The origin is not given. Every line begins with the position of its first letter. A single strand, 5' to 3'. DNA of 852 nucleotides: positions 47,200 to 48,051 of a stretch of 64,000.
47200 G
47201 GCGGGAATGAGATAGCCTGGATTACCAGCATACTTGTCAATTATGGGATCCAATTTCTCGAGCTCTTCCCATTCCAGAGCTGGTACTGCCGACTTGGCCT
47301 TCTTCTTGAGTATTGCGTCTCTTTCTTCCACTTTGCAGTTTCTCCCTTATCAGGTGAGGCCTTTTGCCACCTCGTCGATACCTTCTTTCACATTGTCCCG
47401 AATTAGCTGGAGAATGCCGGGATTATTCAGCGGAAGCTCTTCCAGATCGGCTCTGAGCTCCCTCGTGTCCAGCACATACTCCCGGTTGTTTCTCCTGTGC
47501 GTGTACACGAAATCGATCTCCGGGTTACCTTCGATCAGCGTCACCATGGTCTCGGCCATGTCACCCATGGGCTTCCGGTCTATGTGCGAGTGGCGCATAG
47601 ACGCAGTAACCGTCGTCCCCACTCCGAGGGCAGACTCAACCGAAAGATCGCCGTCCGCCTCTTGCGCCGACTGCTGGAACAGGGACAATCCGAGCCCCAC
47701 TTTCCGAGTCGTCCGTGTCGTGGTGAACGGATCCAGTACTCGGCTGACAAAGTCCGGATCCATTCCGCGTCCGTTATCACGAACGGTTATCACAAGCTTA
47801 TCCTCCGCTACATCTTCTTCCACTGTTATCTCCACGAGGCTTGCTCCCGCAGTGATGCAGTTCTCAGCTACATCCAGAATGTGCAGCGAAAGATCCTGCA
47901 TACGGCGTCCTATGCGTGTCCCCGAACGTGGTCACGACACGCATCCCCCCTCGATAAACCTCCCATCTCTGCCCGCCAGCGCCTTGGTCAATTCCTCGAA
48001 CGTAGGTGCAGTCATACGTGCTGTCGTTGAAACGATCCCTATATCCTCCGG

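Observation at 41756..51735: Mosaic complex I operon: Hnd/bifurcating-hydrogenase-type N-module plus a kinase/phosphatase-like regulatory set inserted between nuoD and nuoH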

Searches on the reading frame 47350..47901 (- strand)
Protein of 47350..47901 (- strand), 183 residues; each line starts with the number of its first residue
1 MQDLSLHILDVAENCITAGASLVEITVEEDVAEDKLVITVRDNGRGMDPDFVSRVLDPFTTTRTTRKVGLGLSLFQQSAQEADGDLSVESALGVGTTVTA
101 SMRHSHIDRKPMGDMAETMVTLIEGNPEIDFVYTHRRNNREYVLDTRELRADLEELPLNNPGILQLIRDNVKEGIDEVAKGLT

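Call 4: search_protein_families(library=pfam, proteins=[window:47350-47901:-], max_evalue=0.01)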
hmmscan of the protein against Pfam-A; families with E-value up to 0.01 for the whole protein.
window:47350-47901:- (183 aa): 3 families
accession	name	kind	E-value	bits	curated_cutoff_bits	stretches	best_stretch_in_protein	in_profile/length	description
PF02518.31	HATPase_c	-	5.2e-18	65.9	26.4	1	8-103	10-108/111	Histidine kinase-, DNA gyrase B-, and HSP90-like ATPase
PF13589.12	HATPase_c_3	-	1.8e-06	28.5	25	1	8-66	7-63/137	Histidine kinase-, DNA gyrase B-, and HSP90-like ATPase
PF13581.12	HATPase_c_2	-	0.0092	16.4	27.4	0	23-100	54-125/127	Histidine kinase-like ATPase domain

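Call 9: find_encoding_contigs(protein=window:47350-47901:-, flank=10000, max_places=6)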
Protein window:47350-47901:- (183 aa): 4 contigs read that carry it; 3 places shown.
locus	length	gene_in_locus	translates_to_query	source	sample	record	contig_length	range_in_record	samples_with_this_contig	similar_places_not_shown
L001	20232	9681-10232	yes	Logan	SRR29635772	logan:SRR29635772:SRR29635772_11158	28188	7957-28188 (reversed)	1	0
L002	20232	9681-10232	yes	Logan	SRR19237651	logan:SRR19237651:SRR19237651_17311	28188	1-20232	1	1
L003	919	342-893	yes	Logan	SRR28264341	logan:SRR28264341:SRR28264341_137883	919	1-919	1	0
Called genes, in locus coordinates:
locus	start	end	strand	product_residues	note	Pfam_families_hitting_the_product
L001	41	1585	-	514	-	PF01590:GAF (weak), PF00158:Sigma54_activat, PF14532:Sigma54_activ_2, PF25601:AAA_lid_14, PF02954:HTH_8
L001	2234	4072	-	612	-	PF01555:N6_N4_Mtase, PF01170:UPF0020 (faint)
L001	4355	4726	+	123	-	PF07085:DRTGG (weak)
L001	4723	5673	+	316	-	PF00571:CBS, PF13581:HATPase_c_2 (weak), PF02518:HATPase_c (weak)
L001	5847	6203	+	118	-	PF00507:Oxidored_q4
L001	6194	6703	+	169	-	PF01058:Oxidored_q6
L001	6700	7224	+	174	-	PF00329:Complex1_30kDa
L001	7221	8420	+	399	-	PF00346:Complex1_49kDa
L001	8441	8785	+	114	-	PF07085:DRTGG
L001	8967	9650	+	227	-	-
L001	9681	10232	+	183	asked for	PF02518:HATPase_c, PF13589:HATPase_c_3 (weak)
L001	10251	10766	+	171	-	PF01257:2Fe-2S_thioredx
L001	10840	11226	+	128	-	-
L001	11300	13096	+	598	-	PF01257:2Fe-2S_thioredx (weak), PF12837:Fer4_6 (faint), PF01512:Complex1_51K, PF10589:NADH_4Fe-4S, PF00037:Fer4 (weak), PF12838:Fer4_7 (weak), PF13237:Fer4_10 (weak), PF14697:Fer4_21 (weak), +1 more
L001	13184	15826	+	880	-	PF00111:Fer2 (weak), PF13510:Fer2_4, PF10588:NADH-G_4Fe-4S_3, PF22117:Fer4_Nqo3, PF12838:Fer4_7 (weak), PF04879:Molybdop_Fe4S4, PF00384:Molybdopterin, PF01568:Molydop_binding, +3 more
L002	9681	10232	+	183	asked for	PF02518:HATPase_c, PF13589:HATPase_c_3 (weak)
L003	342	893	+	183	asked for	PF02518:HATPase_c, PF13589:HATPase_c_3 (weak)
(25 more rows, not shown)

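Call 12: find_homologous_proteins(query=window:47350-47901:-, max_evalue=0.00001)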
Query window:47350-47901:- (183 aa): 7922 proteins with E <= 0.00001 among 8000 candidates; the best 120 are listed.
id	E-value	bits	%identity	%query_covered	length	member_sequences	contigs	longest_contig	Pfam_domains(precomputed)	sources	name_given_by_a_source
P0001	2.7e-109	381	97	99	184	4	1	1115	PF02518.32,PF13589.13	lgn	-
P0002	1.9e-101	355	91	99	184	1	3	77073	PF02518.32,PF13589.13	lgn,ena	-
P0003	2.6e-86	306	76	99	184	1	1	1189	PF02518.32,PF13589.13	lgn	-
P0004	2.6e-86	306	77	99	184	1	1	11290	PF02518.32,PF13589.13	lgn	-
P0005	1.3e-84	300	75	98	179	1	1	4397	PF02518.32,PF13589.13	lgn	-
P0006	5.7e-83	295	77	99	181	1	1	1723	PF02518.32,PF13589.13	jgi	jgi:hypothetical protein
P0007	4.1e-82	292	73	98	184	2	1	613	PF02518.32,PF13589.13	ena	-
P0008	2.2e-81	290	74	99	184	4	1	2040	PF02518.32,PF13589.13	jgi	-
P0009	2.8e-81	289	70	98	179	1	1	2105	PF02518.32,PF13589.13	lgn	-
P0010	1.0e-80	288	73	98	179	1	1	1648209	PF02518.32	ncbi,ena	-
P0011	1.3e-79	284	71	98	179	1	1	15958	PF02518.32,PF13589.13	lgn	-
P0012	1.4e-79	284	70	99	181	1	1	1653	PF02518.32,PF13589.13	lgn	-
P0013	3.1e-79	283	71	98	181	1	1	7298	PF02518.32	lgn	-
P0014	3.2e-79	283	69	99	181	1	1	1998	PF02518.32,PF13589.13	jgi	-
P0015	1.0e-78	281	71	98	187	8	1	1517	PF02518.32,PF13589.13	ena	-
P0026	4.4e-77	276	68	97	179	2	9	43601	PF02518.32,PF13589.13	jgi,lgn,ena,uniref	jgi:anti-sigma regulatory factor (Ser/Thr protein kinase)|uniref:histidine kinase n=1 Tax=Desulfomon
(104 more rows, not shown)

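Call 14: find_related_loci(query=A1, collection=genome_contigs, flank=10000)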
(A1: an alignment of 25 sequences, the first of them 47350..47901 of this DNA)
Query A1 (183 aa) in genome_contigs; peptide patterns used: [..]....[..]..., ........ (x = any residue, [..] = any of these).
314 stretches matched a pattern; 275 encode a relative of the query (tblastn E <= 1e-3); the best 80 are kept; 80 distinct loci.
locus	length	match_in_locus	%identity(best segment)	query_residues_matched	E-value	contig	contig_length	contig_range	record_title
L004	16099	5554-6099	98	1-182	2e-117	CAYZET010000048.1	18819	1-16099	MAG TPA_asm: uncultured Syntrophaceae bacterium isolate binchicken_co107_432 genome assembly, contig: NODE_7185_length_1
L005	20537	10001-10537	73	1-179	4e-87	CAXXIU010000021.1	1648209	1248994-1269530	MAG: Desulfomonilaceae bacterium isolate 24c7a18b-b8c2-4fbd-b8d1-4b4dc3bc9637 genome assembly, contig: contig_21, whole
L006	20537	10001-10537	71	1-179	7e-85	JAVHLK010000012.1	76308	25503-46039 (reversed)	MAG: Desulfomonilaceae bacterium isolate Ess09-10 NODE_12_length_76308_cov_9.747105, whole genome shotgun sequence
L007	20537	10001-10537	70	1-179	1e-84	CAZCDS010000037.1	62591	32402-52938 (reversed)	MAG TPA_asm: uncultured Syntrophaceae bacterium isolate SRP323688_co1_111 genome assembly, contig: NODE_917_length_62591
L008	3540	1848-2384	69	1-179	1e-84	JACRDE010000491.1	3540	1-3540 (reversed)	MAG: Desulfomonile tiedjei isolate NC_groundwater_1664_Pr3_B-0.1um_52_9 SR-2_scaffold_141_3257013, whole genome shotgun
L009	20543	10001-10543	69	1-181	3e-84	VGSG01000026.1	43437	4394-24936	MAG: Deltaproteobacteria bacterium isolate K_DeepCast_150m_m1_199 K_DeepCast_150m_m1_199_Ga0194126_10001212, whole genom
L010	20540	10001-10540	68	1-180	8e-84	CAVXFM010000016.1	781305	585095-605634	MAG: uncultured delta proteobacterium isolate MFD02416.bin.1.343 genome assembly, contig: contig_49072, whole genome sho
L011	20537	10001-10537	70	1-179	9e-84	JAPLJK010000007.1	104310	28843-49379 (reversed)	MAG: Deltaproteobacteria bacterium isolate LacPavin_0920_SED4_MAG_50_153 LacPavin_0920_SED4_scaffold_1537617, whole geno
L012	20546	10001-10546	70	1-182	1e-83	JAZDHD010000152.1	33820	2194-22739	MAG: Pseudomonadota bacterium isolate MEGAHIT-group-0.299 k141_15089398, whole genome shotgun sequence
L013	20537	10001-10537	69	1-179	3e-83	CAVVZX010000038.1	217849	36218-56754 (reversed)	MAG: uncultured delta proteobacterium isolate MFD01872.bin.2.162 genome assembly, contig: contig_47379, whole genome sho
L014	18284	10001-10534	70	1-178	5e-83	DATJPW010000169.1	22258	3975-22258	MAG TPA_asm: Desulfomonilaceae bacterium isolate SMAG_U14923 k141_785016, whole genome shotgun sequence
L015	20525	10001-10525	70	1-175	7e-83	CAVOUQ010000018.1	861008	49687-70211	MAG: uncultured Actinomycetes bacterium isolate MFD10007.bin.2.82 genome assembly, contig: contig_27205, whole genome sh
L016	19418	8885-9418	67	1-178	2e-82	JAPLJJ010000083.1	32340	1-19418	MAG: Deltaproteobacteria bacterium isolate LacPavin_0419_WC90_MAG_47_15 LacPavin_0419_WC90_scaffold_131965, whole genome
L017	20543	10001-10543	70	1-181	2e-82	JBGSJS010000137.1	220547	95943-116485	MAG: Desulfomonilaceae bacterium isolate JTS-AC162 k141_806406, whole genome shotgun sequence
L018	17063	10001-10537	66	1-179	4e-82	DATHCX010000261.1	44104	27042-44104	MAG TPA_asm: Desulfomonilaceae bacterium isolate SMAG_U12378 k141_541532, whole genome shotgun sequence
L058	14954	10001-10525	55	1-175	1e-64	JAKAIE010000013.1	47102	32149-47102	MAG: Nitrospirae bacterium isolate WY3.bin163 NODE_1055_length_47102_cov_5.454327, whole genome shotgun sequence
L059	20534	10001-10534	57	1-178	1e-64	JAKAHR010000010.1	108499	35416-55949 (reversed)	MAG: Nitrospirae bacterium isolate WY3.bin121 NODE_251_length_108499_cov_3.544237, whole genome shotgun sequence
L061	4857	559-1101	51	1-181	5e-63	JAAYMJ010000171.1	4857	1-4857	MAG: Clostridiaceae bacterium isolate AS20ysBPTH_182 62256_AS20, whole genome shotgun sequence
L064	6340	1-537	51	1-179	6e-62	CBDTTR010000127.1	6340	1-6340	MAG TPA_asm: uncultured bacterium isolate SRR7614714_binner13_Refined_37 genome assembly, contig: ERZ23877832.6318, whol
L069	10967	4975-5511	53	1-178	9e-61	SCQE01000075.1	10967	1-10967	MAG: Nitrospirae bacterium isolate DP16D_bin.35 DP16D_bin.35-90372, whole genome shotgun sequence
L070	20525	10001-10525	51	1-175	9e-61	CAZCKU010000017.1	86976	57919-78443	MAG TPA_asm: uncultured Thermodesulfovibrio sp. isolate binchicken_co269_38 genome assembly, contig: NODE_259_length_869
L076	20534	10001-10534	51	1-178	3e-58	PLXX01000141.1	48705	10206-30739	MAG: Nitrospiraceae bacterium isolate palsa_1316 73.20120700_P3D.333_contig_49821, whole genome shotgun sequence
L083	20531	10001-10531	49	1-177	9e-58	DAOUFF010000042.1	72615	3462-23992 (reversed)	MAG TPA_asm: Anaerolineaceae bacterium isolate R103_14 k99_121345, whole genome shotgun sequence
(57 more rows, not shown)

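Call 22: search_solved_structures(query=window:47350-47901:-, max_evalue=0.01)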
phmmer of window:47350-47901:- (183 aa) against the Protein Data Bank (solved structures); distinct sequences matched with E-value up to 0.01: 13.
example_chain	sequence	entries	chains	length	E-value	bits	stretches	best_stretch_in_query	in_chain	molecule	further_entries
3sl2_A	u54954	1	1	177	6.4e-07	32.7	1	23-106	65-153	Sensor histidine kinase yycG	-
6paj_A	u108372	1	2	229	7e-07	32.6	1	7-99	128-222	Sensor protein SrrB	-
3d36_A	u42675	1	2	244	9.8e-07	32.1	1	8-100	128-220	Sporulation kinase B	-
5idm_A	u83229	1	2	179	4.7e-05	26.6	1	34-95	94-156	Cell cycle histidine kinase CckA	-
5idj_A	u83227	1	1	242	6.9e-05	26.1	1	34-95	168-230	Histidine kinase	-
9jfj_A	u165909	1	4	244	7.2e-05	26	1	21-103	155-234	Sensor histidine kinase ZraS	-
9p6i_A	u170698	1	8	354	0.00011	25.4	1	32-99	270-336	histidine kinase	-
8g3a_D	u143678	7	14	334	0.00022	24.4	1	24-101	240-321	Sensor protein BceS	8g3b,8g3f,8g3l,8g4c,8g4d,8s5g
9qq6_A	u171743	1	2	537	0.00027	24.1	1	19-88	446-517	histidine kinase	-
8u4x_A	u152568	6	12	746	0.00068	22.8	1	27-97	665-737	histidine kinase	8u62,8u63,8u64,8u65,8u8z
4gcz_A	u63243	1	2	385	0.0067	19.6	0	27-97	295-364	Blue-light photoreceptor, Sensor protein fixL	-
8a3u_A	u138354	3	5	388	0.007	19.5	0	27-97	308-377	Putative Sensory box protein,Sensor protein FixL | Putative Sensory box protein,Putative Sensory box protein,Sensor protein FixL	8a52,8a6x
8a7f_A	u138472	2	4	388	0.0075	19.4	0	27-97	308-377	Putative Sensory box protein,Sensor protein FixL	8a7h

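Call 29: search_protein_families(library=pfam, proteins=[L059:95-850:+, L059:1588-2355:+, L059:5615-8083:+, L059:8475-8912:+, L059:10727-11953:-, L059:12302-14350:-, L059:14940-15902:-, L059:16762-19440:-, L059:19444-20523:-, L059:16156-16725:-], max_evalue=0.0001)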
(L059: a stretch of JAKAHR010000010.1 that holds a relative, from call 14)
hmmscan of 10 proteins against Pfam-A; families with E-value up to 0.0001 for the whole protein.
L059:95-850:+ (251 aa): 0 families

L059:1588-2355:+ (255 aa): 2 families
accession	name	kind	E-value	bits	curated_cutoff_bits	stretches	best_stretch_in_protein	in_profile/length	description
PF00072.30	Response_reg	-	4.5e-25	88.4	30.2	1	7-114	1-108/111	Response regulator receiver domain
PF01597.25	GCV_H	-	6.2e-07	29.8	22.2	1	151-247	3-98/122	Glycine cleavage H-protein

L059:5615-8083:+ (822 aa): 8 families
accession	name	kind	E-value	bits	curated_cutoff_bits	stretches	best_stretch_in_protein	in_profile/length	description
PF00384.28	Molybdopterin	-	1.3e-50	172.9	24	1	272-663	1-351/353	Molybdopterin oxidoreductase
PF13510.11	Fer2_4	-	4.9e-23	81.4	22.8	1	1-76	3-81/82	2Fe-2S iron-sulfur cluster binding domain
PF01568.27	Molydop_binding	-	4.4e-18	65.8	26.8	1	715-809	1-100/110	Molydopterin dinucleotide binding domain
PF10588.14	NADH-G_4Fe-4S_3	-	5.8e-18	64.6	27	1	83-118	1-36/40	NADH-ubiquinone oxidoreductase-G iron-sulfur binding region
PF04879.21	Molybdop_Fe4S4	-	2.1e-15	56.8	22.7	1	218-269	4-55/55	Molybdopterin oxidoreductase Fe4S4 domain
PF22117.2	Fer4_Nqo3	-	4.2e-15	56.1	27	1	136-201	1-66/67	NADH-quinone oxidoreductase subunit 3, ferredoxin-like domain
PF12838.12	Fer4_7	-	5.7e-05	23.9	27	1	145-200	1-52/52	4Fe-4S dicluster domain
PF00037.32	Fer4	-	7.9e-05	22.7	21.1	1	185-201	7-23/24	4Fe-4S binding domain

L059:8475-8912:+ (145 aa): 2 families
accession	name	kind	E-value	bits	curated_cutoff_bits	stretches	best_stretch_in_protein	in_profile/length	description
PF13581.12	HATPase_c_2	-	5.7e-09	36.5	27.4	1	19-136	7-124/127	Histidine kinase-like ATPase domain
PF02518.31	HATPase_c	-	8.4e-09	36.3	26.4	1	50-140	12-108/111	Histidine kinase-, DNA gyrase B-, and HSP90-like ATPase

L059:10727-11953:- (408 aa): 5 families
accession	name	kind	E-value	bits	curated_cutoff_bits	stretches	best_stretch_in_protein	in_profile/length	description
PF07690.21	MFS_1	-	1.5e-51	175.8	33.4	1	12-360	1-347/347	Major Facilitator Superfamily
PF03137.26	OATP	-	6.5e-19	68.1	25.8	1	206-274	289-357/545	Organic Anion Transporter Polypeptide (OATP) family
PF00083.30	Sugar_tr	-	1.9e-12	47.3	22.3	1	38-183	42-193/452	Sugar (and other) transporter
PF00854.27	PTR2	-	1.3e-06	28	27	1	79-169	15-109/392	POT family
PF03092.22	BT1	-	3.9e-05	23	22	1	96-188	91-177/432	BT1 family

L059:12302-14350:- (682 aa): 8 families
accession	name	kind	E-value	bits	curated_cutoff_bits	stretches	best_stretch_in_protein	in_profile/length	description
PF01653.23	DNA_ligase_aden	-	1.4e-93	313.5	27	1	73-320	3-252/253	NAD-dependent DNA ligase adenylation domain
PF03120.22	DNA_ligase_OB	-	5.2e-33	113.2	32.9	1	325-400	2-77/79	NAD-dependent DNA ligase OB-fold domain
PF12826.13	HHH_2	-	5.3e-20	71.8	27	1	512-574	1-63/64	Helix-hairpin-helix motif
PF00533.33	BRCT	-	1.1e-12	48.4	21.3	1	599-671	4-78/78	BRCA1 C Terminus (BRCT) domain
PF03119.21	DNA_ligase_ZBD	-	6.7e-11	42.3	25.8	1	410-436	1-27/27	NAD-dependent DNA ligase C4 zinc finger domain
PF14520.12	HHH_5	-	2.2e-08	34.9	27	0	452-503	6-56/57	Helix-hairpin-helix domain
PF22745.1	Nlig-Ia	-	3.6e-08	34.4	27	1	18-60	11-53/92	DNA ligase-like, N-terminal NAD+-binding domain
PF12738.14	PTCB-BRCT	-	2.5e-05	24.6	22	1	608-664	5-61/63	twin BRCT domain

L059:14940-15902:- (320 aa): 2 families
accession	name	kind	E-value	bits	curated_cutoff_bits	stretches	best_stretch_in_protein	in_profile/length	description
PF13310.11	Virulence_RhuM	-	6.5e-23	81.8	33.7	1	60-139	1-82/252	Virulence protein RhuM family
PF02661.23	Fic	-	1.3e-09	39.2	24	1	223-276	31-92/93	Fic/DOC family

L059:16762-19440:- (892 aa): 2 families
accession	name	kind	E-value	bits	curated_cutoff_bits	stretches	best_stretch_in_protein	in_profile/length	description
PF04851.21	ResIII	-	2.5e-14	53.9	22.5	1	4-245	2-163/164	Type III restriction enzyme, res subunit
PF00270.35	DEAD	-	1.5e-05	25.3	26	0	63-186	19-110/167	DEAD/DEAH box helicase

L059:19444-20523:- (359 aa): 1 family
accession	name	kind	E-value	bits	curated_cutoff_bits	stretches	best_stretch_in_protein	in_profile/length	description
PF01555.25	N6_N4_Mtase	-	8.4e-18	65.6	26.7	1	111-200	143-217/221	DNA methylase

L059:16156-16725:- (189 aa): 2 families
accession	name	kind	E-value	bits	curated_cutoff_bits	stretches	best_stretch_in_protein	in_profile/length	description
PF04480.18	DUF559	-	2.7e-32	111.3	20.6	1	73-180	2-108/109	Protein of unknown function (DUF559)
PF18741.7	MTES_1575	-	2.8e-05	24.5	38.2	1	108-180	17-96/96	REase_MTES_1575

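Call 36: search_protein_families(library=ncbifam, proteins=[window:47350-47901:-], max_evalue=0.001)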
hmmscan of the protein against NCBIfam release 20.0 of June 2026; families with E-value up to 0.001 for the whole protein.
window:47350-47901:- (183 aa): 56 families (the best 25 are shown)
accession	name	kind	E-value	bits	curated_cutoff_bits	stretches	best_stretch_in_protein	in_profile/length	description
NF008468.0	PRK11360.1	equivalog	8.4e-16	57.4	646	1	14-106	517-610/616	two-component system sensor histidine kinase AtoS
NF010411.0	PRK13837.1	equivalog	2.1e-14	52.5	647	1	35-102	607-673/828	two-component system VirA-like sensor kinase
NF010076.0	PRK13557.1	subfamily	2e-12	46.3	631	1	35-106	324-396/540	histidine kinase famiy protein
TIGR02916.1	PEP_his_kin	equivalog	1.1e-11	44.1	300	1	14-100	590-676/679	XrtA/PEP-CTERM system histidine kinase PrsK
NF052574.1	HisKinEspCMyxo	equivalog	1.9e-11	42.9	1200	1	23-101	556-634/785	serine histidine kinase EspC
NF052573.1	HisKinEspAMyxo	equivalog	2e-11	42.7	1400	1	23-107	528-614/755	serine histidine kinase EspA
NF007688.0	PRK10364.1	equivalog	6.2e-11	41.7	479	1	8-102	356-449/460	two-component system sensor histidine kinase ZraS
NF011874.0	PRK15347.1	equivalog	1.7e-10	39.7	852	1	25-102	534-612/921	two component system sensor kinase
NF038348.1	T2SS_HK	subfamily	1.8e-10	39.9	450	1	23-101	491-570/574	histidine kinase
NF040750.1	tetrathio_HK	equivalog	6.3e-10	38.2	750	1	10-90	463-540/555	tetrathionate respiration histidine kinase TtrS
NF046044.1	PnpS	equivalog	1e-09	37.9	400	1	9-101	291-388/390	two-component system histidine kinase PnpS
NF041947.1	LuxQ_Vibrio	equivalog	2.1e-09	35.8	1200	1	18-110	605-702/843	quorum-sensing autoinducer 2 sensor kinase/phosphatase LuxQ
NF046020.1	HisKinCckABruc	equivalog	2.2e-09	35.8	1000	1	23-104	625-707/868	cell cycle histidine kinase CckA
NF047794.1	HisKinPtgB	equivalog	3.8e-09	35.4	1000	1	10-98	562-649/656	two-component system sensor histidine kinase PgtB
NF008298.1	PRK11086.1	subfamily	4.6e-09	35.3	520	1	21-100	443-521/529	DcuS/MalK family sensor histidine kinase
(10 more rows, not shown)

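Call 48: predict_structure(alignment_id=A2)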
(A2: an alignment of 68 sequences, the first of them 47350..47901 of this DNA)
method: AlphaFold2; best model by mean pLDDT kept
length: 183 residues; sequences in the alignment: 68
mean_pLDDT: 86.1   pTM: 0.82
mean pLDDT of the five models: 86.1, 86.1, 85.5, 84.0, 83.2
residues with pLDDT >= 90: 110; 70-90: 48; 50-70: 16; < 50: 9
segments of 3 or more residues with pLDDT < 50: 61-68
pLDDT, mean of each block of 10 residues (from residue 1): 85 88 96 94 81 63 48 86 91 89 91 94 94 92 94 88 95 90 51
secondary structure, 60 per line:
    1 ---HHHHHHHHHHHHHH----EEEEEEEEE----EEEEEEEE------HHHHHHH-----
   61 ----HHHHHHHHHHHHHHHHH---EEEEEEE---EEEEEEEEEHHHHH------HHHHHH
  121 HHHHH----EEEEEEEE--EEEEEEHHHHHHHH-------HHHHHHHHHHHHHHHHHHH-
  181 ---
elements in order: H4-17 E22-30 E35-42 H49-55 H65-81 E85-91 E95-103 H104-108 H115-125 E130-137 E140-145 H146-153 H161-179
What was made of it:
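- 47350..47901 (-): small stand-alone GHKL ATPase (183 aa), the 'hisK'/HydE of Bfu operons. AF2 pLDDT 86 (call 48).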
